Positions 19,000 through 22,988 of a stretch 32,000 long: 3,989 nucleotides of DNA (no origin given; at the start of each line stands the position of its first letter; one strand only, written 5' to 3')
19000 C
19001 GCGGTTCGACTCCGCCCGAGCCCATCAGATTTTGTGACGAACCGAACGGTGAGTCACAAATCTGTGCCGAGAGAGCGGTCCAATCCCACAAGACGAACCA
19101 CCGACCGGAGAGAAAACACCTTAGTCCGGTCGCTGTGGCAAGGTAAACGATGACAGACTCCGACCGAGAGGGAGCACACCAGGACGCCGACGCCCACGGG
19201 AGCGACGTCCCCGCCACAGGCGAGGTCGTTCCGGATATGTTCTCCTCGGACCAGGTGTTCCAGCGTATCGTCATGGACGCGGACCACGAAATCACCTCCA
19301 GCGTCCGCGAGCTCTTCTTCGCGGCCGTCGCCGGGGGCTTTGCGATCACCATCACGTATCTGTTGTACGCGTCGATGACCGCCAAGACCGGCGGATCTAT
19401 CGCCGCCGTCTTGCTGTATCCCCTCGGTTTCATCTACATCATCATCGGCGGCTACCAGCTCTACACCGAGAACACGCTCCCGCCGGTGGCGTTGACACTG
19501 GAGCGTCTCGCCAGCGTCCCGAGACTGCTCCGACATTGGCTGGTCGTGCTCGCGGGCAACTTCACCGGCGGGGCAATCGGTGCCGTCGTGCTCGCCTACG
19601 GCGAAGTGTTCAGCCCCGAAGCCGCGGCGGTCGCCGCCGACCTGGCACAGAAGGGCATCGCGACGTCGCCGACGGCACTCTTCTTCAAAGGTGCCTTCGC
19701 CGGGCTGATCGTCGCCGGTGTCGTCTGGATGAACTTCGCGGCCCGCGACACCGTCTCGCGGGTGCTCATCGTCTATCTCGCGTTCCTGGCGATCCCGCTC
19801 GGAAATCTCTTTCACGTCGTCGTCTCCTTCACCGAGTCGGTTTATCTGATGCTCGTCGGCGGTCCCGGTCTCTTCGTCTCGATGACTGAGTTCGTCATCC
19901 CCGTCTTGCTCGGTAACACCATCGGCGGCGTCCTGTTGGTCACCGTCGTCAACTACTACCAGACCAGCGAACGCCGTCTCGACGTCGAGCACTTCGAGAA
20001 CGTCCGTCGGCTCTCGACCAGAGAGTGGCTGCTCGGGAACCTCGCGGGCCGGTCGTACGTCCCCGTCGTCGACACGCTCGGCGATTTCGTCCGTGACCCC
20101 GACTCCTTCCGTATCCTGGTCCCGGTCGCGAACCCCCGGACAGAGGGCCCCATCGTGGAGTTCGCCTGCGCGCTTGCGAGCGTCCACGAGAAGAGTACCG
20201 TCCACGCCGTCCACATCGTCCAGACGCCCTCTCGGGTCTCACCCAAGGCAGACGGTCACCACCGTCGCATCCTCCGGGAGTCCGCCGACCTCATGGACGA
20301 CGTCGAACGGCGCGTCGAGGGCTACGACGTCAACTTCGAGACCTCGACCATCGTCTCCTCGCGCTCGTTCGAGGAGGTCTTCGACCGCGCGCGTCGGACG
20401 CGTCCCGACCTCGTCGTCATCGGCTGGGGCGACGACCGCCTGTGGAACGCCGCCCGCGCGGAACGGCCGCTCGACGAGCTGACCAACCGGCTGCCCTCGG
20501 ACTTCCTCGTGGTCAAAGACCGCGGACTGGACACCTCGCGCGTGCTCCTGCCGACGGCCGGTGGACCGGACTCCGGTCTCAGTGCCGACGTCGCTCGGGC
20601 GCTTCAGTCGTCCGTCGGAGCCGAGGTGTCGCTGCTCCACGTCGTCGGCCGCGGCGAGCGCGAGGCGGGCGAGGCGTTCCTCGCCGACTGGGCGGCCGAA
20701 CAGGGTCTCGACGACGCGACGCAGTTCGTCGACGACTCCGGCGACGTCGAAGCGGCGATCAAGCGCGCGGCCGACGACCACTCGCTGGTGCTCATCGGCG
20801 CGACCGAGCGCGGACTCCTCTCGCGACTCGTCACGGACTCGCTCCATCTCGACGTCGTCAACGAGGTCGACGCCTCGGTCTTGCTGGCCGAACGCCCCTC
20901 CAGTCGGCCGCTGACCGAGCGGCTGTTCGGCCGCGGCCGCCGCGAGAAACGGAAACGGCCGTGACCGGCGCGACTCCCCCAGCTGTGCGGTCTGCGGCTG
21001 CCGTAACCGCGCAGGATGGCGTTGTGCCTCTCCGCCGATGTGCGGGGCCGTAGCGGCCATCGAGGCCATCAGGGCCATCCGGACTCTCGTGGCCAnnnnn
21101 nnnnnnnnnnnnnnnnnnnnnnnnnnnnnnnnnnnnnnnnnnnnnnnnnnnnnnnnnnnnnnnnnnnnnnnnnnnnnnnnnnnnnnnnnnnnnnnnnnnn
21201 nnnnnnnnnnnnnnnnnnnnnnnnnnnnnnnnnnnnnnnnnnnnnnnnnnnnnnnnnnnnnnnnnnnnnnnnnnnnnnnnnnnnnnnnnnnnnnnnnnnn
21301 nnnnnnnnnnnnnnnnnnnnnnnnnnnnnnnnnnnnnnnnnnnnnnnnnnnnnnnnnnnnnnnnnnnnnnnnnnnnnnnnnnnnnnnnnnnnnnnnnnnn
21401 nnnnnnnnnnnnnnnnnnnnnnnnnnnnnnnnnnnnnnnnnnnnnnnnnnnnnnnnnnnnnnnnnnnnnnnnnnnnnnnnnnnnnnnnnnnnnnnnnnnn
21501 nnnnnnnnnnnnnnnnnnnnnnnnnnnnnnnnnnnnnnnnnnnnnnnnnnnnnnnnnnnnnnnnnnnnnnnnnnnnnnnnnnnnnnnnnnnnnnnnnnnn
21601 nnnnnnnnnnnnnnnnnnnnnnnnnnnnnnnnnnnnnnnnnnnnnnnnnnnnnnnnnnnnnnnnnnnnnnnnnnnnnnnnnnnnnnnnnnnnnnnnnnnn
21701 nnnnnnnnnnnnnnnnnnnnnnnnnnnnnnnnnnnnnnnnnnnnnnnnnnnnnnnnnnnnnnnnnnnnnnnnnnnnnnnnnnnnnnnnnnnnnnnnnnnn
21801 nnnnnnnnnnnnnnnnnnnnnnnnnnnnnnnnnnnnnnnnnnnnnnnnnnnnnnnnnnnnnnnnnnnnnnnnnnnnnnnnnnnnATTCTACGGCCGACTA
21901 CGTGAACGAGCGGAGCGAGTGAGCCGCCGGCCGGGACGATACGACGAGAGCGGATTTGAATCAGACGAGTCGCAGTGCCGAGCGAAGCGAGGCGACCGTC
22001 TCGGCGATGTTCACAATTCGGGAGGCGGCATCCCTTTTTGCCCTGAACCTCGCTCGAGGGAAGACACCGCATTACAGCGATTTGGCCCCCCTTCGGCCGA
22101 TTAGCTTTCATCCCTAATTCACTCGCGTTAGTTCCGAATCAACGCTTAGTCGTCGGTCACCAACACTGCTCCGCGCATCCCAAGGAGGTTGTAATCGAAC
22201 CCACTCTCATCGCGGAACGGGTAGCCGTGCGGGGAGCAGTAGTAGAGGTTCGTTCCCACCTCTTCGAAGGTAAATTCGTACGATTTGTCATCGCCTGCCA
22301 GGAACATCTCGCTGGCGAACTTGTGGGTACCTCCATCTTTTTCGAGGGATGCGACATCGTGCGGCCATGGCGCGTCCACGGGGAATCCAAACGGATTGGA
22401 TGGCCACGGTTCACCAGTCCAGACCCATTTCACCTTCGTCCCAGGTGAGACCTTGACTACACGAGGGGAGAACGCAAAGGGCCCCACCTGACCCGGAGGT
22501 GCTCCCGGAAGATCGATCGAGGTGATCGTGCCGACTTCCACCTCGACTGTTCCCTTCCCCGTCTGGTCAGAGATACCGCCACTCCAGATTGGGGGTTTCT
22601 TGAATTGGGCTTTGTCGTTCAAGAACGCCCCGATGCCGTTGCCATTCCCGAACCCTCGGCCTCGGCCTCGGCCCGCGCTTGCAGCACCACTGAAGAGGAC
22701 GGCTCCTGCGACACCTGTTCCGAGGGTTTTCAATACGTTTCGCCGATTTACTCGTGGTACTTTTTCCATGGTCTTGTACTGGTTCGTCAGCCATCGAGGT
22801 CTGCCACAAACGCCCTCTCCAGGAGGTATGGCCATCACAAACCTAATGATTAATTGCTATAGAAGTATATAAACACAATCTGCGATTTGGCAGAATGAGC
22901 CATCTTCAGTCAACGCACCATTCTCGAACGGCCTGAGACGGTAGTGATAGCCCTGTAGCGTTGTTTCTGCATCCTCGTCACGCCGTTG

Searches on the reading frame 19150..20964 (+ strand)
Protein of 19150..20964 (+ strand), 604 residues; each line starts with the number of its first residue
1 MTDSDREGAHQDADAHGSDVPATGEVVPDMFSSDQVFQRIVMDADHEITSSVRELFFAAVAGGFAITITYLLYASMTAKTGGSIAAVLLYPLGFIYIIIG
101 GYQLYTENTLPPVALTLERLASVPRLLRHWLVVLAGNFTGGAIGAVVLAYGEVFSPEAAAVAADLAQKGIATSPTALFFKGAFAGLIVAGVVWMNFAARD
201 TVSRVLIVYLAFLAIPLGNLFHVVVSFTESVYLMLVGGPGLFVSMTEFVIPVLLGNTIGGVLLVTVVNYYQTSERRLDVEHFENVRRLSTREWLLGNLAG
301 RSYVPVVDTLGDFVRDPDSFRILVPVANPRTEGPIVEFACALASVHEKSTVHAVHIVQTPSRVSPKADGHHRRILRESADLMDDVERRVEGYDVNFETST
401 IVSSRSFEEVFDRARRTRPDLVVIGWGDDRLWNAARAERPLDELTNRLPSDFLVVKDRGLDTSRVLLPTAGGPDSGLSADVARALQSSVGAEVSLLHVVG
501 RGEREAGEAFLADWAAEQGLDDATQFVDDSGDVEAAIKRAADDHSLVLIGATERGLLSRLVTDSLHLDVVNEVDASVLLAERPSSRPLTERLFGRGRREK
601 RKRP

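Call 12: find_related_loci(query=window:19150-20961:+, collection=genome_contigs, flank=10000)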
Query window:19150-20961:+ (604 aa) in genome_contigs; peptide patterns used: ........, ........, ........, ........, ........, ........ (x = any residue, [..] = any of these).
210 stretches matched a pattern; 12 encode a relative of the query (tblastn E <= 1e-3); 12 distinct loci.
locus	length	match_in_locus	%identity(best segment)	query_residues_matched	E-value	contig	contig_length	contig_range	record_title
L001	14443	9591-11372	83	1-593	0e+0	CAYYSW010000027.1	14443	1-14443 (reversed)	MAG TPA_asm: uncultured Halobacteriales archaeon isolate SRP304980_co2_267 genome assembly, contig: NODE_2653_length_144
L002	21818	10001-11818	84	1-603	0e+0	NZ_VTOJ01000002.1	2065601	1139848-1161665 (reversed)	Salinigranum salinum strain YJ-50-S2 Scaffold2, whole genome shotgun sequence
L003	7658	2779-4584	82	1-601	0e+0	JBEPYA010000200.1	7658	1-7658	MAG: Salinigranum sp. isolate 02_S197.semibin_refined.134 NODE_4466_length_7658_cov_1.821538, whole genome shotgun seque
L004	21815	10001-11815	82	1-604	0e+0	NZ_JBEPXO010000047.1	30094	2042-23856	MAG: Salinigranum sp. isolate 02_S197.semibin_refined.001 NODE_129_length_30094_cov_3.253245, whole genome shotgun seque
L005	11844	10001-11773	77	12-603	0e+0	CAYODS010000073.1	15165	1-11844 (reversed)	MAG TPA_asm: uncultured Halobacteriales archaeon isolate SRP090399_co1_16 genome assembly, contig: NODE_1525_length_1516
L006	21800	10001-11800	67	1-600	0e+0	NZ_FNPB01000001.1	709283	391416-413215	Halobellus clavatus strain CGMCC 1.10118, whole genome shotgun sequence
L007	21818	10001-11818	70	1-604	0e+0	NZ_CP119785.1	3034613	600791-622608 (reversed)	Haloarcula rara strain SHR3 chromosome, complete genome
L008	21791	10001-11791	70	9-604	0e+0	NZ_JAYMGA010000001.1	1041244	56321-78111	Haloarcula sediminis strain CK38 CKN38_ctg001, whole genome shotgun sequence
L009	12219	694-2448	70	19-600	0e+0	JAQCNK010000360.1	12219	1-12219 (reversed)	MAG: Haloarcula sp. isolate LUM.49 k149_157981, whole genome shotgun sequence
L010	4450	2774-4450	72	8-564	0e+0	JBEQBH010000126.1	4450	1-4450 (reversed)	MAG: Halobacteriales archaeon isolate 04_S200.semibin_refined.014 NODE_11779_length_4450_cov_4.462179, whole genome shot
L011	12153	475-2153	67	1-602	0e+0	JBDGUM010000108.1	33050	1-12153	MAG: Halobellus sp. isolate DAL-WCL_39_63C4R c_000000000912, whole genome shotgun sequence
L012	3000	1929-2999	85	1-356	0e+0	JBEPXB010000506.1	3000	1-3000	MAG: Halobacteriales archaeon isolate 01_S196.semibin_refined.186 NODE_44221_length_3000_cov_2.898364:0-3000, whole geno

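Call 27: find_encoding_contigs(protein=window:19150-20964:+, flank=3000, max_places=10)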
Protein window:19150-20964:+ (604 aa): no gene with exactly this product is on record in the collection.

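Call 48: search_protein_families(library=pfam, proteins=[window:19150-20964:+], max_evalue=0.001)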
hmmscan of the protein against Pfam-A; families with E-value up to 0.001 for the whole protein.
window:19150-20964:+ (604 aa): 2 families
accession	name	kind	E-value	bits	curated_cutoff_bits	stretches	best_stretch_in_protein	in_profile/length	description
PF01226.23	Form_Nir_trans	-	8.5e-48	163.3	34.6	1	35-270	1-240/240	Formate/nitrite transporter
PF00582.32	Usp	-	1.7e-11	45.3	24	1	321-456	4-141/141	Universal stress protein family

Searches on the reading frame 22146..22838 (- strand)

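Call 48: search_protein_families(library=pfam, proteins=[window:22146-22838:-], max_evalue=0.001)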
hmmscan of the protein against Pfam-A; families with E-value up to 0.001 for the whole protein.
window:22146-22838:- (230 aa): 1 family
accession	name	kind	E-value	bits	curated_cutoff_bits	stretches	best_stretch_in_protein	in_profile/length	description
PF00127.26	Copper-bind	-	7.7e-08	33.1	21.2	1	119-205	10-88/99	Copper binding proteins, plastocyanin/azurin family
